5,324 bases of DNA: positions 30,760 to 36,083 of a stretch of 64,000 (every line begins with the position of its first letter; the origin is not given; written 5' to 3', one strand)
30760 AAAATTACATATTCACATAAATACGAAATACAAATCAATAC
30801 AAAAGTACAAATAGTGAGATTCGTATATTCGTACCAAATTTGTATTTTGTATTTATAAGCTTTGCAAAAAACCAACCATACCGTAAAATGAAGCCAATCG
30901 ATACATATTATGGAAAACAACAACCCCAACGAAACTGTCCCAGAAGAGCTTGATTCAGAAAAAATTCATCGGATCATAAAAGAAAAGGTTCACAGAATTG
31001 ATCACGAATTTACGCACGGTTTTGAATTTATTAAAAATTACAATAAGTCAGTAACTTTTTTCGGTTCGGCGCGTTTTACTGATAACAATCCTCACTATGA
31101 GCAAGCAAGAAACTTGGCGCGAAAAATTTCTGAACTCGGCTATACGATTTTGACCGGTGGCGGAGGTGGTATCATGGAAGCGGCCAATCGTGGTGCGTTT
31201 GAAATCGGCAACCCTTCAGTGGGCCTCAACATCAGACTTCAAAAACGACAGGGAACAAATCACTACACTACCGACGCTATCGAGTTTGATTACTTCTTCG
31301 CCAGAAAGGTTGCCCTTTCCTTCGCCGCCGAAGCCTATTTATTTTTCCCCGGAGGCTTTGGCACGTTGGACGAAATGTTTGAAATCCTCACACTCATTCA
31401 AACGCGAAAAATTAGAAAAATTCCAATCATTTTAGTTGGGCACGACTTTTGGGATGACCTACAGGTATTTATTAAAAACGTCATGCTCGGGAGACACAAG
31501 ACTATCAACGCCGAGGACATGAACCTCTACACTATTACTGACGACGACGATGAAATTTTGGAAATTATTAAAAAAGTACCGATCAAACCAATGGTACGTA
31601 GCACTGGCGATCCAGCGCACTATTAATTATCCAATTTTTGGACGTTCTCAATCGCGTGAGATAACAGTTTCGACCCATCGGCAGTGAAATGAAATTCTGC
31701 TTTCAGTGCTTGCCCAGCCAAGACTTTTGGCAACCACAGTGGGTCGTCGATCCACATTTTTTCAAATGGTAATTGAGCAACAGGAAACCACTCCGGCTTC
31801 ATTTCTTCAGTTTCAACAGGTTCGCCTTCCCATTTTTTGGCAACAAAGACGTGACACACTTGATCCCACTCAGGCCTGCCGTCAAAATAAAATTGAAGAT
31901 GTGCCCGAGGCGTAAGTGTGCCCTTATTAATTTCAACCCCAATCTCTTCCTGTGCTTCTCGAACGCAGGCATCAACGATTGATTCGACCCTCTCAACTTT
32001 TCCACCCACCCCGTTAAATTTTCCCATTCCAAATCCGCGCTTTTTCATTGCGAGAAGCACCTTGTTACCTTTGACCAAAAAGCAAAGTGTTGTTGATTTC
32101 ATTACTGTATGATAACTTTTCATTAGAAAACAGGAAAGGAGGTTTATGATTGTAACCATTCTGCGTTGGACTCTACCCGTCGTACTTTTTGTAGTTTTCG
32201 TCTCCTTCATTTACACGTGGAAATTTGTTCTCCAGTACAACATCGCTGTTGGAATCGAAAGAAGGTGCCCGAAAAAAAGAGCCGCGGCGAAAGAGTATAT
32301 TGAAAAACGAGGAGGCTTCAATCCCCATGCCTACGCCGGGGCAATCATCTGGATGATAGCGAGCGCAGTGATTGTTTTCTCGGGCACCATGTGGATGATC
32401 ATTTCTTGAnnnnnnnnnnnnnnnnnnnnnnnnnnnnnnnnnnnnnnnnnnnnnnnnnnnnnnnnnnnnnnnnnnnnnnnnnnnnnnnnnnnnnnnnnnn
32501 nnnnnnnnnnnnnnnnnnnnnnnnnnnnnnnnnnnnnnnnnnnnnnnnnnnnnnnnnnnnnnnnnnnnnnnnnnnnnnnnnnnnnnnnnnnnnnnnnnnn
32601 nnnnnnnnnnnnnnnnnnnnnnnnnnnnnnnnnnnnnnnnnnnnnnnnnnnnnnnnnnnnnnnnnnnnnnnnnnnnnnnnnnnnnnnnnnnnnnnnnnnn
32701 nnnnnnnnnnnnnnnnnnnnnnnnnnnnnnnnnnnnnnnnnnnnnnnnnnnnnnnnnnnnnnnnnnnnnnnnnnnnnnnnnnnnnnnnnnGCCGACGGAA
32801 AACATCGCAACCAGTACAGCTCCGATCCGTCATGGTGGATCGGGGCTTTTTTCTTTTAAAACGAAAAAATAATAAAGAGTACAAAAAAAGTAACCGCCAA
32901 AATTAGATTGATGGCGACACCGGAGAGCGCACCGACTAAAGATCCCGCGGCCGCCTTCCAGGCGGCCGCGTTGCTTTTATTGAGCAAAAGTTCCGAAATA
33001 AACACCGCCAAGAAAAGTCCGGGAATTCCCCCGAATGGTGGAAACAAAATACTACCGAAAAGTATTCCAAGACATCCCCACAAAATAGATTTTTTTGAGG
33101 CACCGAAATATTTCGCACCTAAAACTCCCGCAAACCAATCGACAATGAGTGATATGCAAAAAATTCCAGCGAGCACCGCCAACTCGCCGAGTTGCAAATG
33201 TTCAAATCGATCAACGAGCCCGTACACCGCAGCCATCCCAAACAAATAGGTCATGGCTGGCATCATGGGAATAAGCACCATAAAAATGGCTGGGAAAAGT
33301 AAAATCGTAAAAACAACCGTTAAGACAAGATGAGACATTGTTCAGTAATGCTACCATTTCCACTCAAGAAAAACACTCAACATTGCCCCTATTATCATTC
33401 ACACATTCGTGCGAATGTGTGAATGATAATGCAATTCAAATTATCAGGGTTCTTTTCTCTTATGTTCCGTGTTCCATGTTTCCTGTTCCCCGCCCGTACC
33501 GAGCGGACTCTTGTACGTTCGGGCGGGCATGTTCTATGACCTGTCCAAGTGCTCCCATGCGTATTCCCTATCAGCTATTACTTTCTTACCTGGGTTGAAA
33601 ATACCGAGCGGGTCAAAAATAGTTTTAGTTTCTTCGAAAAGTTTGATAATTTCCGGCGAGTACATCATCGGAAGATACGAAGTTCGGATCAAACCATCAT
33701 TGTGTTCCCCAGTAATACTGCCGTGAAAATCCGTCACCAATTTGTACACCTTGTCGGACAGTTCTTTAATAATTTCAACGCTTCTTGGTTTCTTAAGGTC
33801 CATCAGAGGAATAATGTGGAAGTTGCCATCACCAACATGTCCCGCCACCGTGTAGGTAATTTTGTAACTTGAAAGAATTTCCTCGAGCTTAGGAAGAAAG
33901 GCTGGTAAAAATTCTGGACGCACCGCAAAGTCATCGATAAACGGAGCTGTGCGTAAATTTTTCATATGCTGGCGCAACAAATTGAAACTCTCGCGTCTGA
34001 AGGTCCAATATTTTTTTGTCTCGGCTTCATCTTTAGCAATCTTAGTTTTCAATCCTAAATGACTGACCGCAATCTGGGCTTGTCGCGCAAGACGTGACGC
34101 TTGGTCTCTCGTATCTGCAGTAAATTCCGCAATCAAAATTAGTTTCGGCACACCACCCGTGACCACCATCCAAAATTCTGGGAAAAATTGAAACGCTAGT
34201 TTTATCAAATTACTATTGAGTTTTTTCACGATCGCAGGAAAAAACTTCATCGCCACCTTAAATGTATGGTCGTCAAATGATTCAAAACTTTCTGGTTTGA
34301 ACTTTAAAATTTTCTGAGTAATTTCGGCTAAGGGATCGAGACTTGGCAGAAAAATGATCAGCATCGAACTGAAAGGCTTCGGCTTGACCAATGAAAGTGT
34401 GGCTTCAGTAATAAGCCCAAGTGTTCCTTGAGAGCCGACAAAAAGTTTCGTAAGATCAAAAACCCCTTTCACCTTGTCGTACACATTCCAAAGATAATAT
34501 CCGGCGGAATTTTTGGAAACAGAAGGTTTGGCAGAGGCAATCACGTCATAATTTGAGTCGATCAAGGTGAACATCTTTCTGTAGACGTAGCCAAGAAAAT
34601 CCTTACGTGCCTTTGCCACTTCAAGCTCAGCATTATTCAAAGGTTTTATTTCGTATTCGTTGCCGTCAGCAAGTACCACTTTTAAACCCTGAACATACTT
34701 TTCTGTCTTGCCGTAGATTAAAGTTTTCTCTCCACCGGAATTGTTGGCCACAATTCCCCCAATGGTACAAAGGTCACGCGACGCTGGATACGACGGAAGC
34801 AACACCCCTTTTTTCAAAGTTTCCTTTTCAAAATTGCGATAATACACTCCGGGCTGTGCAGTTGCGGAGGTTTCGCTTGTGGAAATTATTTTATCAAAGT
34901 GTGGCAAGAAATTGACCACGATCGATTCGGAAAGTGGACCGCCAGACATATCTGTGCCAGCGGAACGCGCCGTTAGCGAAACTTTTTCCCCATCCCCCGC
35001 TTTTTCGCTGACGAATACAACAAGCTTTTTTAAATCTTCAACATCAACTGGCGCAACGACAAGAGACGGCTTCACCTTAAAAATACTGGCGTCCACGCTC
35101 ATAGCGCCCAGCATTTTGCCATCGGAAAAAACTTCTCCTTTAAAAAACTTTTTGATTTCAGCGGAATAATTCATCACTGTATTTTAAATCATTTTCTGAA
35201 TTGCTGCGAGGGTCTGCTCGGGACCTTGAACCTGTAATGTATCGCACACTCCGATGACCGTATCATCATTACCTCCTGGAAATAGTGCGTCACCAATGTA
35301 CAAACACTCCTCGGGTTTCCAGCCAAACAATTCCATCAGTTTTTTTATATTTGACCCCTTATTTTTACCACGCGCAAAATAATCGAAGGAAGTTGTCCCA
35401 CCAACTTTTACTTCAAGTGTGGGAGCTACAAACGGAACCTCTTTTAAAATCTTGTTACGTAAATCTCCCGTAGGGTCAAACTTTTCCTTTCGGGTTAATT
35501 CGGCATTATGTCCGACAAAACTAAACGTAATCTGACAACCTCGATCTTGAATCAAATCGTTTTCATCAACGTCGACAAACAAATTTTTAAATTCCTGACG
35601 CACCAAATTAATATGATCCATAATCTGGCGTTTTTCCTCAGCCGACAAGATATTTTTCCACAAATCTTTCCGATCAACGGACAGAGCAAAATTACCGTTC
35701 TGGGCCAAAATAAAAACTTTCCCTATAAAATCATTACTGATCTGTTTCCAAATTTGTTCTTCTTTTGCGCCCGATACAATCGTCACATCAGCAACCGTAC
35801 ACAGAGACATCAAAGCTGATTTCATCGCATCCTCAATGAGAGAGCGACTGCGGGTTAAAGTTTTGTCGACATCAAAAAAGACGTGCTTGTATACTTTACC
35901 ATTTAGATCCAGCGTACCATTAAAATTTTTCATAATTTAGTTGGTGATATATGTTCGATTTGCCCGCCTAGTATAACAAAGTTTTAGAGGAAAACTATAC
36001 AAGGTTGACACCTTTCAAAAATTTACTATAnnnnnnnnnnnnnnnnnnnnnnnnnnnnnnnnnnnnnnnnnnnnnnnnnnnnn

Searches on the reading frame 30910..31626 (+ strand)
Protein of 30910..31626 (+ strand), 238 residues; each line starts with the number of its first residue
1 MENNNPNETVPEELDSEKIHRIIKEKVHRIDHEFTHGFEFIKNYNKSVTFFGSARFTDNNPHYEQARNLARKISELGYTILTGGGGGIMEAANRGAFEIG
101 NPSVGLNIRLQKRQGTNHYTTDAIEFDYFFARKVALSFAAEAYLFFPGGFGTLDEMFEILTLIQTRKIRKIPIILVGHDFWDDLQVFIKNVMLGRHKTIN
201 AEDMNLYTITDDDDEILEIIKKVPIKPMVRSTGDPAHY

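Call 75: search_protein_families(library=pfam, proteins=[window:30910-31626:+], max_evalue=0.001)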
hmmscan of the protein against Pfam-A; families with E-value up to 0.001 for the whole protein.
window:30910-31626:+ (238 aa): 2 families
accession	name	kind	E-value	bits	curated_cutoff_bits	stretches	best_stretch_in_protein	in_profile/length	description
PF03641.19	Lysine_decarbox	-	6.9e-31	107.6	27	1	89-218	1-129/131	Possible lysine decarboxylase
PF18306.6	LDcluster4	-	1.8e-13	50.8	26.3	1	48-157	4-111/151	SLOG cluster4 family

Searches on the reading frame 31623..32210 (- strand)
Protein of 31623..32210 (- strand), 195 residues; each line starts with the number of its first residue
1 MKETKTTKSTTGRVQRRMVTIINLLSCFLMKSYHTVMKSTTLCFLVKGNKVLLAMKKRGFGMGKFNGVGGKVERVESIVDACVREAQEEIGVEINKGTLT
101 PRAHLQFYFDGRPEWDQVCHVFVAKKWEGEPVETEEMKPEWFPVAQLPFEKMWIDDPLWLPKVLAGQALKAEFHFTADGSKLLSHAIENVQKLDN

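Call 75: search_protein_families(library=pfam, proteins=[window:31623-32210:-], max_evalue=0.001)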
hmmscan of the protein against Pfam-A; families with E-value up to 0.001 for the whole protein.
window:31623-32210:- (195 aa): 1 family
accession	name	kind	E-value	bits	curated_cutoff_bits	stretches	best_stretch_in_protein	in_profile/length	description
PF00293.34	NUDIX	-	2.6e-16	60.3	21.1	1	41-161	6-132/134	NUDIX domain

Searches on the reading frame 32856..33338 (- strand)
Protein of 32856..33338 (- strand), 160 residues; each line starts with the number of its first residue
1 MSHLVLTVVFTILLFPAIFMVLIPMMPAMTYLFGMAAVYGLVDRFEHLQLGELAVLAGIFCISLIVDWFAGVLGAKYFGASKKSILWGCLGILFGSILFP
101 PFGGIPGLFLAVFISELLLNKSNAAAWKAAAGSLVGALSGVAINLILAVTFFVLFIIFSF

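Call 39: search_protein_families(library=pfam, proteins=[window:32856-33338:-])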
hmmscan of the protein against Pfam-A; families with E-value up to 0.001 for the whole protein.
window:32856-33338:- (160 aa): 1 family
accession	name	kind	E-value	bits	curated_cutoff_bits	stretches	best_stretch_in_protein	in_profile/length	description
PF04306.18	DUF456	-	1.8e-28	100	29.4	1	22-157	1-137/139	Protein of unknown function (DUF456)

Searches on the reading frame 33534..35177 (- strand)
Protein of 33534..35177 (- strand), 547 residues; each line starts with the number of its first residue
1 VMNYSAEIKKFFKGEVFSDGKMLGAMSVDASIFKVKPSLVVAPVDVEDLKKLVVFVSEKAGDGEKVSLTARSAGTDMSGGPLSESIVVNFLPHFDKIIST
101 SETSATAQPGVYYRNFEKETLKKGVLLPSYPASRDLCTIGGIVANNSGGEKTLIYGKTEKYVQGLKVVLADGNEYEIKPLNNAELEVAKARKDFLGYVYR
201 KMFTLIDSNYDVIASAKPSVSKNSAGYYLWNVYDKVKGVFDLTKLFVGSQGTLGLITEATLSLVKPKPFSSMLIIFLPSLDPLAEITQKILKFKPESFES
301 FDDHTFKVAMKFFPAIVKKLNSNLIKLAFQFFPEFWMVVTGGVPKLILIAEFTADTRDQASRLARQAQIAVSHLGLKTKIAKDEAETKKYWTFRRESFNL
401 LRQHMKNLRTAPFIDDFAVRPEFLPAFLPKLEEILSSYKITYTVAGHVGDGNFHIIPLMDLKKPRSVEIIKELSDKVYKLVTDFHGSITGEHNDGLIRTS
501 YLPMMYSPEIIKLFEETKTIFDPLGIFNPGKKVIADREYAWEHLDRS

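Call 39: search_protein_families(library=pfam, proteins=[window:33534-35177:-])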
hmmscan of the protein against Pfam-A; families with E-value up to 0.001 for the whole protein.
window:33534-35177:- (547 aa): 2 families
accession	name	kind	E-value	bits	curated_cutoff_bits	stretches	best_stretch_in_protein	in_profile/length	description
PF02913.24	FAD-oxidase_C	-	1.4e-41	143.3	21.2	1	272-531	7-247/248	FAD linked oxidases, C-terminal domain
PF01565.28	FAD_binding_4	-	2.1e-26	92.7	26.4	1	37-175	1-136/139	FAD binding domain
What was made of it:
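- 33534..35177 (-): FAD-linked oxidase, the gene upstream of copy 2. Its C-terminal domain is complete, so it is not truncated by the element. Pfam call 39 (FAD-oxidase_C profile positions 7-247 of 248)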

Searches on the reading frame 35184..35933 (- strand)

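Call 39: search_protein_families(library=pfam, proteins=[window:35184-35933:-])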
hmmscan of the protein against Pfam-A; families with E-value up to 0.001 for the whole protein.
window:35184-35933:- (249 aa): 3 families
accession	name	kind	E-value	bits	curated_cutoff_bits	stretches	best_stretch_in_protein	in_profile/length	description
PF03332.19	PMM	-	5e-11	43.3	22.4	1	37-248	1-218/221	Eukaryotic phosphomannomutase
PF00702.32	Hydrolase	-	4.4e-10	40.7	26.4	1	15-217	1-181/191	haloacid dehalogenase-like hydrolase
PF08282.18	Hydrolase_3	-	1.3e-08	35.4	20.9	1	18-216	1-212/255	haloacid dehalogenase-like hydrolase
